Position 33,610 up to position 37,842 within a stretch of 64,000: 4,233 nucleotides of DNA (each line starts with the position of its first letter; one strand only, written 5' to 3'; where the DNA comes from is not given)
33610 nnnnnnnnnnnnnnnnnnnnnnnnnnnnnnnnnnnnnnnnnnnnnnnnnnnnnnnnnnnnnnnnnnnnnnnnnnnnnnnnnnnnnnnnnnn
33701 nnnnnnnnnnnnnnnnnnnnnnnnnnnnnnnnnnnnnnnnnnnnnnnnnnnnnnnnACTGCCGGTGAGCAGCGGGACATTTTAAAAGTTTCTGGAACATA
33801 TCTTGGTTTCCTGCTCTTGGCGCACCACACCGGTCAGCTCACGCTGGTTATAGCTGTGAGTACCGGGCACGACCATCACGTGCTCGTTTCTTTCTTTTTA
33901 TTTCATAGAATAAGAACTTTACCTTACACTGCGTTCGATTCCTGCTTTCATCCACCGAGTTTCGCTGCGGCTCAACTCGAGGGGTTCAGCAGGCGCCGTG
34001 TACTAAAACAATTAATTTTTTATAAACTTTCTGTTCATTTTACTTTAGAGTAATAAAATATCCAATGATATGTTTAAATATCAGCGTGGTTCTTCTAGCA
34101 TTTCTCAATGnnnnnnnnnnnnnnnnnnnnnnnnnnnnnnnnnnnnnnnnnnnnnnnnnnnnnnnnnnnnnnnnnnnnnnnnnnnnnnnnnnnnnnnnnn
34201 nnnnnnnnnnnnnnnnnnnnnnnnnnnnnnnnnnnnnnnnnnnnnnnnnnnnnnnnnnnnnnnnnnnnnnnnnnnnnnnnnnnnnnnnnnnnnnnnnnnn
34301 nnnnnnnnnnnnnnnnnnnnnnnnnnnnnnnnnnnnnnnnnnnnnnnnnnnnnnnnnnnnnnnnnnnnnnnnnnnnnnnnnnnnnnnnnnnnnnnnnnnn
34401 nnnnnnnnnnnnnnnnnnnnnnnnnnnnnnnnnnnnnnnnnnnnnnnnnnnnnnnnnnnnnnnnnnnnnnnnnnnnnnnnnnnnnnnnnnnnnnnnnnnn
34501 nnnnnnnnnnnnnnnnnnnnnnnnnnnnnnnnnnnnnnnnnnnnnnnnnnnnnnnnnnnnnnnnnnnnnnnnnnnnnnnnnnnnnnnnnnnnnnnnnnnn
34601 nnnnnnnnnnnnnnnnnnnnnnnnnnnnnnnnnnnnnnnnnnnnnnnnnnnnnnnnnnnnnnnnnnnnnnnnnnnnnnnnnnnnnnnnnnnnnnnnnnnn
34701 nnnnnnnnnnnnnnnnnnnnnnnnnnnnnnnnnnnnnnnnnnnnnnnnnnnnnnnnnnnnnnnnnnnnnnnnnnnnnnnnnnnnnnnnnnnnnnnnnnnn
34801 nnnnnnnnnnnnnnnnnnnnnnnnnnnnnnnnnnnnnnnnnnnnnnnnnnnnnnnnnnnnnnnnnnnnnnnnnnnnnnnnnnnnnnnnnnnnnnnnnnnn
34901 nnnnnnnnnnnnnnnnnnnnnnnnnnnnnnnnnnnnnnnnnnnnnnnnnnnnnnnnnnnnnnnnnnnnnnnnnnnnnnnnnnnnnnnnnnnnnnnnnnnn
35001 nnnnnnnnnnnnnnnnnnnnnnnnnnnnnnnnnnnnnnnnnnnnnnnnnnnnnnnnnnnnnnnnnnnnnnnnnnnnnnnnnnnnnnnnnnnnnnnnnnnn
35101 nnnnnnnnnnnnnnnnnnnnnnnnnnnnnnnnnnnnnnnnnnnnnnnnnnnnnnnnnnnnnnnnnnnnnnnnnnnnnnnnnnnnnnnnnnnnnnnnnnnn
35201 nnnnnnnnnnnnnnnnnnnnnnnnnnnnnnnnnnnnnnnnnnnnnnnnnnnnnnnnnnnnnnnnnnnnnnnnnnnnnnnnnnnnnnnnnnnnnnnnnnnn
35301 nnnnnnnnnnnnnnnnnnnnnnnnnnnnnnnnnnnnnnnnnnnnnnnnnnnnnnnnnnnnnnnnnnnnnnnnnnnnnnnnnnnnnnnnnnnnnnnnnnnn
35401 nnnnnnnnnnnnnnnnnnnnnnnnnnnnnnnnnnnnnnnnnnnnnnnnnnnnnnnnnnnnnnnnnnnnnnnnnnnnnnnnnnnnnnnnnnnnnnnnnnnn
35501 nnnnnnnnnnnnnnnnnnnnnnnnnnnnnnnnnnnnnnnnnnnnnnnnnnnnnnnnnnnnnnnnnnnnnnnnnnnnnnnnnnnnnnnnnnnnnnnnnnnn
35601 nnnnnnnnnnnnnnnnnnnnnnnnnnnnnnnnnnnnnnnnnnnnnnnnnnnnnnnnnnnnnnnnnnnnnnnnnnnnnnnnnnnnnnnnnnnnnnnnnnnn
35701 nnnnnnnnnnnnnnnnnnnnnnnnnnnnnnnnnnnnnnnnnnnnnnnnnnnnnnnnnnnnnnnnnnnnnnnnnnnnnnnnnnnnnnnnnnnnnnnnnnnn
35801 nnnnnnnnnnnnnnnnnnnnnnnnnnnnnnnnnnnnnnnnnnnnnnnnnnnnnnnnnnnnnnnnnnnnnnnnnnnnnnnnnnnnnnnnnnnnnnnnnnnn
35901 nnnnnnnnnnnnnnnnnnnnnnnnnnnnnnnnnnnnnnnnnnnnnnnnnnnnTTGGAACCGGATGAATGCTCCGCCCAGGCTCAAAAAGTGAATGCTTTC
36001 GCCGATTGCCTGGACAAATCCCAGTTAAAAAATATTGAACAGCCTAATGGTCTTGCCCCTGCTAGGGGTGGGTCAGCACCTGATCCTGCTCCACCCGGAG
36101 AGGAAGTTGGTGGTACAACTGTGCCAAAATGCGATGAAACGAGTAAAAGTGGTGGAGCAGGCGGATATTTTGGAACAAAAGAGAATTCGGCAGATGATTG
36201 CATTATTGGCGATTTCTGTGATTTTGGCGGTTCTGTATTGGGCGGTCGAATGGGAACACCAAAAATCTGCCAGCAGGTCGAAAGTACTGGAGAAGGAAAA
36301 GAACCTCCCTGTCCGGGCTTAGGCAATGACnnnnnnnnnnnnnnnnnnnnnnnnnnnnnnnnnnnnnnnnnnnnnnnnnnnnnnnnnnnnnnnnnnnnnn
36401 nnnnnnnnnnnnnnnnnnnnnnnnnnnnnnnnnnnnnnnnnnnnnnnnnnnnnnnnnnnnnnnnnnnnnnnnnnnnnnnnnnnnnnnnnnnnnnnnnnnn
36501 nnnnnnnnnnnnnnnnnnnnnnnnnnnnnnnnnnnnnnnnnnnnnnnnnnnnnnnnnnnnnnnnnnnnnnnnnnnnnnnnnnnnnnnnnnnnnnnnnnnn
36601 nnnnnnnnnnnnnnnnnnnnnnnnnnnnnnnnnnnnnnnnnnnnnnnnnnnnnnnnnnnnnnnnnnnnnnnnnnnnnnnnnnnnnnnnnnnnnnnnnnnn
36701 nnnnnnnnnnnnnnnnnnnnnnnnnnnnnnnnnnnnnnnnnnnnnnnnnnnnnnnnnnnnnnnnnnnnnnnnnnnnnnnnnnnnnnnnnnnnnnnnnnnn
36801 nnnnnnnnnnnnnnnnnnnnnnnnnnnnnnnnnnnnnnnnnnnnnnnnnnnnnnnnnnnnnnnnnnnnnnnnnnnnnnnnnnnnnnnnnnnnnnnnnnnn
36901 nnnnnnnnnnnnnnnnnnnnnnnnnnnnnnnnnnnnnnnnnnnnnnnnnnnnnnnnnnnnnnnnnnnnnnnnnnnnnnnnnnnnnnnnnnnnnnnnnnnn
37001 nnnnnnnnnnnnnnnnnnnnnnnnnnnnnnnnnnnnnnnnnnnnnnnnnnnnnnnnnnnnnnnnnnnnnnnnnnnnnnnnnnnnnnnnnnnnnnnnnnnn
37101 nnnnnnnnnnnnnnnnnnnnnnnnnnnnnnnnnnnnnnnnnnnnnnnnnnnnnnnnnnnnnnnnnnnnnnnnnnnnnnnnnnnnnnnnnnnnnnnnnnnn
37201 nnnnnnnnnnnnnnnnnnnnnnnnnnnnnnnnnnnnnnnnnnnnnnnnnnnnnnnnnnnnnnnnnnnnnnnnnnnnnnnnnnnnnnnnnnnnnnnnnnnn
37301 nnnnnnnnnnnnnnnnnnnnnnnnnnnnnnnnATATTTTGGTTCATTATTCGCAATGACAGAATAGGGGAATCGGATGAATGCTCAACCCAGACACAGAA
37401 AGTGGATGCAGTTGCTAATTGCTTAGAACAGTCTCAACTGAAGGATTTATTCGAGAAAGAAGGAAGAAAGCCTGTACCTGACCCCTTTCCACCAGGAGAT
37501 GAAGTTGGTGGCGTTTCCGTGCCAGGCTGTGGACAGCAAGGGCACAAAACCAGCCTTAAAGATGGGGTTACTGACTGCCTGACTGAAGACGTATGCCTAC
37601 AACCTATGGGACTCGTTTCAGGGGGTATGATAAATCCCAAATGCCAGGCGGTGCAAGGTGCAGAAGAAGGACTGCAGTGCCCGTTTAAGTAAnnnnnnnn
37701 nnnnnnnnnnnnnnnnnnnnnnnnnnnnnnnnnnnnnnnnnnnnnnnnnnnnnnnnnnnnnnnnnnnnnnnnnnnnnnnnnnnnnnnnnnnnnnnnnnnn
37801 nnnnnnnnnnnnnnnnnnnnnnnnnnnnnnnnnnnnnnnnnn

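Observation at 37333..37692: Orphan C-terminal cassette whose homology starts upstream of any start codon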

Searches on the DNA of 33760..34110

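Call 76: search_rna_families(source=window, start=33760, end=34110, threshold=evalue, max_evalue=1)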
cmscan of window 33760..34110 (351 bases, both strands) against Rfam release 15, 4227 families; matches with E-value up to 1: 0.
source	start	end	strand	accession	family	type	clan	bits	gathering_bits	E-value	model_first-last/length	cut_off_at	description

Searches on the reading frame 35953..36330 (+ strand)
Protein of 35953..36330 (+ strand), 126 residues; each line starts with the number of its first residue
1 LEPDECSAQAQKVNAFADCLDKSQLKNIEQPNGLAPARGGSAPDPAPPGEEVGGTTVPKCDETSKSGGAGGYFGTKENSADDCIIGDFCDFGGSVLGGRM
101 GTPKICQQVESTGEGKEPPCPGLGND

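Call 60: search_protein_representatives(alignment_id=A6)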
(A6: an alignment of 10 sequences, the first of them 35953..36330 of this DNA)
Query: 10 sequences, 118 profile positions. Proteins with E-value up to 0.001 (for the whole library): 7; up to 1e-10: 7; up to 1e-30: 3. The best 7 are listed.
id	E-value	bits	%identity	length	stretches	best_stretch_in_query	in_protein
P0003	2.6e-47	176.6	-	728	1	1-115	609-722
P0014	2.2e-44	167.1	-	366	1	2-116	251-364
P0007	1.5e-33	132.1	-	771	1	2-117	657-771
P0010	1.8e-29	119.0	-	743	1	2-117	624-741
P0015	2.3e-28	115.4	-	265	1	2-116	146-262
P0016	7.7e-25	104.1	-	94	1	28-116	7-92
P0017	1.0e-23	100.5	-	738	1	2-115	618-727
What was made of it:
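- On Polymorphic toxin system with orphan CT/immunity modules (Rhs/CDI type): The profile search finds it only at the C-termini of this family: 7 representatives among 1.84 billion proteins (call 60).
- Closest known: Orphan toxin-immunity modules of Rhs / CdiA polymorphic toxin loci. Different: The C-terminal variants are homologs of one Cys-rich domain, not unrelated toxin folds, and the domain occurs in this family only (call 60).
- No stand-alone CT family exists (call 60). A profile search of 1.84 billion representatives finds no stand-alone family (call 60).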

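Call 64: find_encoding_contigs(protein=P0015, flank=8000, max_places=3)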
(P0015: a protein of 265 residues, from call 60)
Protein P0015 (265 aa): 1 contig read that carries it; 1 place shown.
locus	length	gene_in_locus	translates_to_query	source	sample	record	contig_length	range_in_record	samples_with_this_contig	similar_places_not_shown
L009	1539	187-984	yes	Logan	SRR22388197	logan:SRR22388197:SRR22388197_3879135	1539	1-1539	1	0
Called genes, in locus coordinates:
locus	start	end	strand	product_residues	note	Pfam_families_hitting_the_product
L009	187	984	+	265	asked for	-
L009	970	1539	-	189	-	?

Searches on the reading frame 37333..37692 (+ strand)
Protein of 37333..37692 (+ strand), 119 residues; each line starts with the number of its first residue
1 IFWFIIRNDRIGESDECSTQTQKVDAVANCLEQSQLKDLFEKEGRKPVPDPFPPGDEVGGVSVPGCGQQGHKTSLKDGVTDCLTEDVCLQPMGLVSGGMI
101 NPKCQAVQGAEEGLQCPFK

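Call 5: search_protein_families(library=pfam, proteins=[window:37333-37692:+], max_evalue=1)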
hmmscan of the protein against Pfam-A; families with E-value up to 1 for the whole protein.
window:37333-37692:+ (119 aa): 0 families

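Call 28: find_homologous_proteins(query=window:37369-37689:+, max_evalue=0.01)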
Query seq(107 aa): no candidate shares three 5-residue words with the query. No homologue found.
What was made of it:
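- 37366..37692 (+): Orphan C-terminal cassette: a complete CT domain (7 Cys) with no start codon, no signal and no anchor. No such product in the protein collection (call 28).
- Tried and rejected: Searching the protein index with the 107-aa orphan found nothing (call 28).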

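Call 86: search_protein_families(library=ncbifam, proteins=[window:37366-37692:+], max_evalue=1)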
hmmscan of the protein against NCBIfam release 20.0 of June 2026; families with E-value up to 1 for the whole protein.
window:37366-37692:+ (108 aa): 0 families

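Call 87: search_protein_families(library=padloc, proteins=[window:37366-37692:+], max_evalue=1)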
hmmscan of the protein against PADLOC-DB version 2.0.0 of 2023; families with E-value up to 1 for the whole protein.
window:37366-37692:+ (108 aa): 0 families
